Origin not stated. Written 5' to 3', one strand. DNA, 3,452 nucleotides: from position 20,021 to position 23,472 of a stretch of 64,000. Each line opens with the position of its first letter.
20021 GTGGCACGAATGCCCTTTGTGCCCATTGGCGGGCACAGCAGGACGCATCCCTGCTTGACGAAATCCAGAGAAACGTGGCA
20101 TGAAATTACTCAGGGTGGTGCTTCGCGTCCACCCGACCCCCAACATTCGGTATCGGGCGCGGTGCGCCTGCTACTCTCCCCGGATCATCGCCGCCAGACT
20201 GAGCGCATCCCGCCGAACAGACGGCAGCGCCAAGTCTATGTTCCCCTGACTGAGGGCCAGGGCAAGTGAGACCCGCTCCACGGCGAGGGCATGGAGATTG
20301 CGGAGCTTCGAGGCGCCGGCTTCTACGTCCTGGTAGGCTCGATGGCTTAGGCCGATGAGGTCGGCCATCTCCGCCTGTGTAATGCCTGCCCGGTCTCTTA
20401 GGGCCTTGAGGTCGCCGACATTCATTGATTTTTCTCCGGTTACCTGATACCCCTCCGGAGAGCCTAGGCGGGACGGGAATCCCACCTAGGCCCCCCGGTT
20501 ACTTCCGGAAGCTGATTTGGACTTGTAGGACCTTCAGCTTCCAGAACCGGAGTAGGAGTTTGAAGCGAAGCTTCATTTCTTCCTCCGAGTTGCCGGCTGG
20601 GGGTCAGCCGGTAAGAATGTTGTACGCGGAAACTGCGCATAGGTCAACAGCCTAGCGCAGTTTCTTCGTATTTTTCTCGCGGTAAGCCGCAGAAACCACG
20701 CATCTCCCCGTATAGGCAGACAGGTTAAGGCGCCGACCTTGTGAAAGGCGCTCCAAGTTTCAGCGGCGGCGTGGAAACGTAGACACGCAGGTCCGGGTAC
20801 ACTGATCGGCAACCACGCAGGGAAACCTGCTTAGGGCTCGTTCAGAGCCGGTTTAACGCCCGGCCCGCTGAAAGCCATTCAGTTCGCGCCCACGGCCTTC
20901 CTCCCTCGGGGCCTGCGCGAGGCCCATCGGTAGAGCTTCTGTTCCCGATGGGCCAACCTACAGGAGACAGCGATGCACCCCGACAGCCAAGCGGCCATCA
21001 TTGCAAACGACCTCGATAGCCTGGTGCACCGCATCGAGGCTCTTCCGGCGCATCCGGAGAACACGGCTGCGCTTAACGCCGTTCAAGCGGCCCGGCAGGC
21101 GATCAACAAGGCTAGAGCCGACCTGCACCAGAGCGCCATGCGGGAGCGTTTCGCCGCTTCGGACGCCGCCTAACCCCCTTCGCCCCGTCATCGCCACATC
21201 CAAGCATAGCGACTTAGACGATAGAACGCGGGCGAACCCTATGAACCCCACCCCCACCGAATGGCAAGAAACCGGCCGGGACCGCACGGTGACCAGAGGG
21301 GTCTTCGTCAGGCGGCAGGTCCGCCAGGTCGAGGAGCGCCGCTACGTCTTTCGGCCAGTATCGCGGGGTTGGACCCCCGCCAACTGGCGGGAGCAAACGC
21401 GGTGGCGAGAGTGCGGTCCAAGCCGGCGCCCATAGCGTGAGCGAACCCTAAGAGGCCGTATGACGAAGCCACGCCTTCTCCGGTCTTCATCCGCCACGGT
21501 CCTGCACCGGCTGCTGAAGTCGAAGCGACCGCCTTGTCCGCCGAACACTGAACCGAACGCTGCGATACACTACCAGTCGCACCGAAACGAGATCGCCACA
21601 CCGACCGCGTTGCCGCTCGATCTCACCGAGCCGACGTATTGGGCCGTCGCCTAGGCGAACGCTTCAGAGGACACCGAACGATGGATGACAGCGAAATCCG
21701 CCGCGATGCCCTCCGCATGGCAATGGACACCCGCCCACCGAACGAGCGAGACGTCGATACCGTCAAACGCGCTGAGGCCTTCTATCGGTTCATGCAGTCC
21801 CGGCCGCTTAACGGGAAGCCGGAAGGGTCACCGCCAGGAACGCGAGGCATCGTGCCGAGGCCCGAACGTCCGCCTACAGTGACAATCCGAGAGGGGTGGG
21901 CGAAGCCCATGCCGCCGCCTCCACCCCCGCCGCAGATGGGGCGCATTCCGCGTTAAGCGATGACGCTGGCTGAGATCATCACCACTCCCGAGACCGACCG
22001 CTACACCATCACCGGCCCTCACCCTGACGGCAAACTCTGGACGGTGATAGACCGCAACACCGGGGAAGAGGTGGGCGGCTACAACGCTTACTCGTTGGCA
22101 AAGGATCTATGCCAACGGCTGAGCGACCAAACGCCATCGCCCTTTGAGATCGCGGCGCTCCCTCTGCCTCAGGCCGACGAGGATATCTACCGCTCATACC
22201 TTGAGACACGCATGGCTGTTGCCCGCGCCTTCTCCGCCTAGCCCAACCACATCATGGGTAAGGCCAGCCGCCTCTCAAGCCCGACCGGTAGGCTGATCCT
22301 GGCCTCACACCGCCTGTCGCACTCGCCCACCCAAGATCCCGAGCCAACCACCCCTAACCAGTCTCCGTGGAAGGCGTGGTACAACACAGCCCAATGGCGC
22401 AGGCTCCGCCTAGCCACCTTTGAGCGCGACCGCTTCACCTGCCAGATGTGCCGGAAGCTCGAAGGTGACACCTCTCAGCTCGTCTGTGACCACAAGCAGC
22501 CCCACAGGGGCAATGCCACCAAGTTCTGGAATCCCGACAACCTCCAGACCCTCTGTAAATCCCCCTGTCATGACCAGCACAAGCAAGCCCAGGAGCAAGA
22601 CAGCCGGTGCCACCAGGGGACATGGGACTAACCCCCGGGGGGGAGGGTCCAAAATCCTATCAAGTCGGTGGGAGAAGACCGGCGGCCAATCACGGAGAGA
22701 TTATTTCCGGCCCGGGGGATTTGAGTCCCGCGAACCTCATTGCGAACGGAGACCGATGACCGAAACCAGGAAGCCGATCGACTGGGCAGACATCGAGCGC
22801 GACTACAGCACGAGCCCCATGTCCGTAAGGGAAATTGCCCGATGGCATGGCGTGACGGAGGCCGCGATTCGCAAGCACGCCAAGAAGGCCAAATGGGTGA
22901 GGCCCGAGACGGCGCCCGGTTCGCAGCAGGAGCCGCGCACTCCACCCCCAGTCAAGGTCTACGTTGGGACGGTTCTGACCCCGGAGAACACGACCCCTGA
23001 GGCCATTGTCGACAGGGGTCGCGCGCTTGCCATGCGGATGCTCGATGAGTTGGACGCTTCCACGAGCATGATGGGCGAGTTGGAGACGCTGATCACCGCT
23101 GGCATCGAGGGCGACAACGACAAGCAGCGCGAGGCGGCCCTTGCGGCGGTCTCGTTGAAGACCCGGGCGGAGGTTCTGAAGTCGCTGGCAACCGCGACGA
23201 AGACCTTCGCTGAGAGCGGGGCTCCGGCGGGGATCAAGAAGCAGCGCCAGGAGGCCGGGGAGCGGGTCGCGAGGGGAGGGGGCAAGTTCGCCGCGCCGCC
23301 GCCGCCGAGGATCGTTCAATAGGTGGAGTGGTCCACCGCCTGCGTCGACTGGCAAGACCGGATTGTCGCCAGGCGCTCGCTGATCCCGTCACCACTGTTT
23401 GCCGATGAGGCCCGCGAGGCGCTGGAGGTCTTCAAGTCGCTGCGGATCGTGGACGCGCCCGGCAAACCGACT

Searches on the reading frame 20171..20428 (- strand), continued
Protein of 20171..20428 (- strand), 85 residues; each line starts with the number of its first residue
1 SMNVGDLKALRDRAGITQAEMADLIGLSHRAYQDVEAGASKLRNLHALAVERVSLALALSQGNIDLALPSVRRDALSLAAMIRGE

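Call 88: get_annotated_region(hit=H17, flank=2500)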
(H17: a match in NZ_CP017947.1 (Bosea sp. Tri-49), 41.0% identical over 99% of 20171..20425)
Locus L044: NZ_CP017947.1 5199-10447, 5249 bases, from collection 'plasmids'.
description: Bosea sp. Tri-49 plasmid unnamed1, complete sequence
organism: Bosea sp. Tri-49 (NCBI taxid 1867715)
taxonomy: Bacteria; Pseudomonadota; Alphaproteobacteria; Hyphomicrobiales; Boseaceae; Bosea; Bosea sp. Tri-49
host: -; source: Oxytropis triphylla,cell culture,root nodule; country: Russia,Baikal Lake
typing (MOB-suite, as given by PLSDB): non-mobilizable; mating-pair formation MPF_T
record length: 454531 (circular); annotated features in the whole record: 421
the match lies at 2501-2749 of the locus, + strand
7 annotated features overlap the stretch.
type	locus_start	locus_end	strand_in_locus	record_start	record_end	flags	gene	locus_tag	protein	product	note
CDS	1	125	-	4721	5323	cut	-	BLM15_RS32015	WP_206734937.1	peptidoglycan-binding protein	-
CDS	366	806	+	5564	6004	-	-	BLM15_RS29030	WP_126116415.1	MucR family transcriptional regulator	GO:0006355 - regulation of DNA-templated transcription [Evidence IEA]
CDS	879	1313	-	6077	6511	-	-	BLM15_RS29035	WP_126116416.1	hypothetical protein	-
CDS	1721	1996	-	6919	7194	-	-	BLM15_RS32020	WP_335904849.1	hypothetical protein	-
CDS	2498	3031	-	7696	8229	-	-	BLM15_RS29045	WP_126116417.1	hypothetical protein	-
CDS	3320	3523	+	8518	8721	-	-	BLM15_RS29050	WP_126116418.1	hypothetical protein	-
CDS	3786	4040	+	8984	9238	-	-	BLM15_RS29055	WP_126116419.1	hypothetical protein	-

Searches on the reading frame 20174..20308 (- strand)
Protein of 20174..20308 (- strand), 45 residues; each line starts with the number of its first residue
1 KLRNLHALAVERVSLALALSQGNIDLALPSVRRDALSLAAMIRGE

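Call 95: search_protein_representatives(protein=window:20174-20308:-)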
Query: 45 residues. Proteins with E-value up to 0.001 (for the whole library): 14; up to 1e-10: 1; up to 1e-30: 0. The best 14 are listed.
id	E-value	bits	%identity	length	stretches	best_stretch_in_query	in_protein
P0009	2.3e-11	57.8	-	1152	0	-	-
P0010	7.3e-08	47.2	66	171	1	1-44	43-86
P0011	3.6e-07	45.1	63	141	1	5-45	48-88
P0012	7.2e-06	41.1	45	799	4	2-34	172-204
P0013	8.0e-06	41.0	59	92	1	2-45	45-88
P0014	1.7e-05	40.0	59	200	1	1-44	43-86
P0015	2.3e-05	39.6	53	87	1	2-44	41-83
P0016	2.9e-05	39.3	42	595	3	3-35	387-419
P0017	4.7e-05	38.7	53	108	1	2-44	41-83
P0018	6.0e-05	38.3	54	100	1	2-42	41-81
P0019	3.6e-04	36.0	61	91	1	3-43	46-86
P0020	4.2e-04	35.8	47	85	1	2-44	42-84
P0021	6.5e-04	35.2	53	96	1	2-44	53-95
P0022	7.3e-04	35.1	55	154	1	1-42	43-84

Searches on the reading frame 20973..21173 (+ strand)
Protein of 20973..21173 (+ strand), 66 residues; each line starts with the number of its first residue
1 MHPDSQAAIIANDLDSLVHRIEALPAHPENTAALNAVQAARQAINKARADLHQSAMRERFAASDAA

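Call 13: search_protein_families(library=pfam, proteins=[window:20973-21173:+], max_evalue=0.01)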
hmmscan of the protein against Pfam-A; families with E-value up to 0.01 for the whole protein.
window:20973-21173:+ (66 aa): 0 families

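Call 14: search_protein_families(library=phrogs, proteins=[window:20973-21173:+], max_evalue=0.01)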
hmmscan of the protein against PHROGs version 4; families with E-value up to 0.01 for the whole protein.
window:20973-21173:+ (66 aa): 0 families

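Call 18: find_related_loci(query=window:20973-21173:+, collection=viral_contigs, flank=4000)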
Query window:20973-21173:+ (66 aa) in viral_contigs; peptide patterns used: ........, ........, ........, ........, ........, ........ (x = any residue, [..] = any of these).
27 stretches matched a pattern; 2 encode a relative of the query (tblastn E <= 1e-3); 2 distinct loci.
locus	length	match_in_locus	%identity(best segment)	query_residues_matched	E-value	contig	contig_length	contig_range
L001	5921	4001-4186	73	4-65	1e-26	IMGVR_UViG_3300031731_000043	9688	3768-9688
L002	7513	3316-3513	68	1-66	4e-25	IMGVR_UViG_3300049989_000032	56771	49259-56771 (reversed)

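Call 23: find_encoding_contigs(protein=window:20973-21173:+, flank=6000, max_places=10)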
Protein window:20973-21173:+ (66 aa): 11 contigs read that carry it; 4 places shown.
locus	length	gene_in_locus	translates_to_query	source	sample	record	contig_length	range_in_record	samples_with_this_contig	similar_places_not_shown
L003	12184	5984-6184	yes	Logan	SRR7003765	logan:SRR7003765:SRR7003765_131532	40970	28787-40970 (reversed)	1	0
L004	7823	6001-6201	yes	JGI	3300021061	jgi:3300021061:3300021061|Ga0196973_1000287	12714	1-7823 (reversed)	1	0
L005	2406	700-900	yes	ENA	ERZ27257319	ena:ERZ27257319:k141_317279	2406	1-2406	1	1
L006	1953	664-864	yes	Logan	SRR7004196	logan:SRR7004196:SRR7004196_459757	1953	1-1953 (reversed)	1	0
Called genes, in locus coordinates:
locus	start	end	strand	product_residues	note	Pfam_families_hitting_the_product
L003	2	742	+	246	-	?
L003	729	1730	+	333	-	-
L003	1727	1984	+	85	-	-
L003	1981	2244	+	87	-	-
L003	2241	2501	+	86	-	-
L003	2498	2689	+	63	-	-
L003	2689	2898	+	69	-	-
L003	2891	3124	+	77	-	-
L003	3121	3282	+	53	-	-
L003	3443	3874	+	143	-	-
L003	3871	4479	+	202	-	-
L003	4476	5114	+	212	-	PF10544:T5orf172 (weak), PF13455:MUG113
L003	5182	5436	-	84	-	PF01381:HTH_3, PF13560:HTH_31 (weak)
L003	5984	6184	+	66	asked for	-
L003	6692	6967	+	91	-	-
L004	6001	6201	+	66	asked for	-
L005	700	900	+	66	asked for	-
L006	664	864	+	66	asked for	-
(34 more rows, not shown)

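Call 52: search_protein_families(library=padloc, proteins=[window:20973-21173:+], max_evalue=0.01)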
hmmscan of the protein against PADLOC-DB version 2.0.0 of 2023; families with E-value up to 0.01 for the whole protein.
window:20973-21173:+ (66 aa): 0 families

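Call 53: search_protein_families(library=ncbifam, proteins=[window:20973-21173:+], max_evalue=0.01)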
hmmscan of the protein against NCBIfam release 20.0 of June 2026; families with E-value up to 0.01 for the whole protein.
window:20973-21173:+ (66 aa): 1 family
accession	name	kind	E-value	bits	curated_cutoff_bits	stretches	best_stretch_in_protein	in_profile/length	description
NF008464.0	PRK11352.1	equivalog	0.0095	16.3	133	1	23-65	28-70/91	formaldehyde-responsive transcriptional repressor FrmR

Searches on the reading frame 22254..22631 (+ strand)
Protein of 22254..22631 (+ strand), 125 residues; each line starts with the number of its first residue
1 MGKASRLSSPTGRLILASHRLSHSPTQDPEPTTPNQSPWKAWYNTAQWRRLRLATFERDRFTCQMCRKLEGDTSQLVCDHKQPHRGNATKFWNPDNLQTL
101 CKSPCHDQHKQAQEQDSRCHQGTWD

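Call 27: search_protein_families(library=pfam, proteins=[window:22254-22631:+], max_evalue=0.001)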
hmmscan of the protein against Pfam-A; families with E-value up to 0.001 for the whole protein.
window:22254-22631:+ (125 aa): 1 family
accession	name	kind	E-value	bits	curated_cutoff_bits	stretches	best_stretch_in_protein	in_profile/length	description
PF01844.29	HNH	-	1.3e-05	25.7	21.4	1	63-110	1-45/47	HNH endonuclease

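Call 64: find_related_loci(query=window:22254-22631:+, collection=viral_contigs, flank=5000)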
Query window:22254-22631:+ (125 aa) in viral_contigs; peptide patterns used: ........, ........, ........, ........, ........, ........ (x = any residue, [..] = any of these).
1 stretches matched a pattern, but none encodes a relative of the query by tblastn (E <= 1e-3).

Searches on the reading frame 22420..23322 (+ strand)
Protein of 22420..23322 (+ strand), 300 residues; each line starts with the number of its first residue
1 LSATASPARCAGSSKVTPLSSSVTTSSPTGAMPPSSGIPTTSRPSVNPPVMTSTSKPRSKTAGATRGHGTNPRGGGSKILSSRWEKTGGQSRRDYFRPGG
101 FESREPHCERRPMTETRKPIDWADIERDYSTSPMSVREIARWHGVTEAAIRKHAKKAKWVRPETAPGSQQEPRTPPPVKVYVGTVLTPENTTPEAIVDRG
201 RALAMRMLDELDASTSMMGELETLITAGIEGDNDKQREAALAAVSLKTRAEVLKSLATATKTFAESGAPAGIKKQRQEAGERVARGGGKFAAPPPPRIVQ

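Call 13: search_protein_families(library=pfam, proteins=[window:22420-23322:+], max_evalue=0.01)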
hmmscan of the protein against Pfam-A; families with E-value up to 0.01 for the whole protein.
window:22420-23322:+ (300 aa): 0 families

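Call 14: search_protein_families(library=phrogs, proteins=[window:22420-23322:+], max_evalue=0.01)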
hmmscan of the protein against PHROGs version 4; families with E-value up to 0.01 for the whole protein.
window:22420-23322:+ (300 aa): 5 families
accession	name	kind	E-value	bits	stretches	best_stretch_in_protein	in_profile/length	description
phrog_1206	-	head and packaging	8.3e-26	92.1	2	116-162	3-49/207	terminase small subunit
phrog_2606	-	head and packaging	0.0029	18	1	118-169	5-57/310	terminase small subunit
phrog_370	-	head and packaging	0.0043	18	1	120-166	4-50/284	terminase small subunit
phrog_51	-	head and packaging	0.0065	17.2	0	121-166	5-54/261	terminase small subunit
phrog_11138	-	unknown function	0.0098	17.2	0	119-157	93-131/142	-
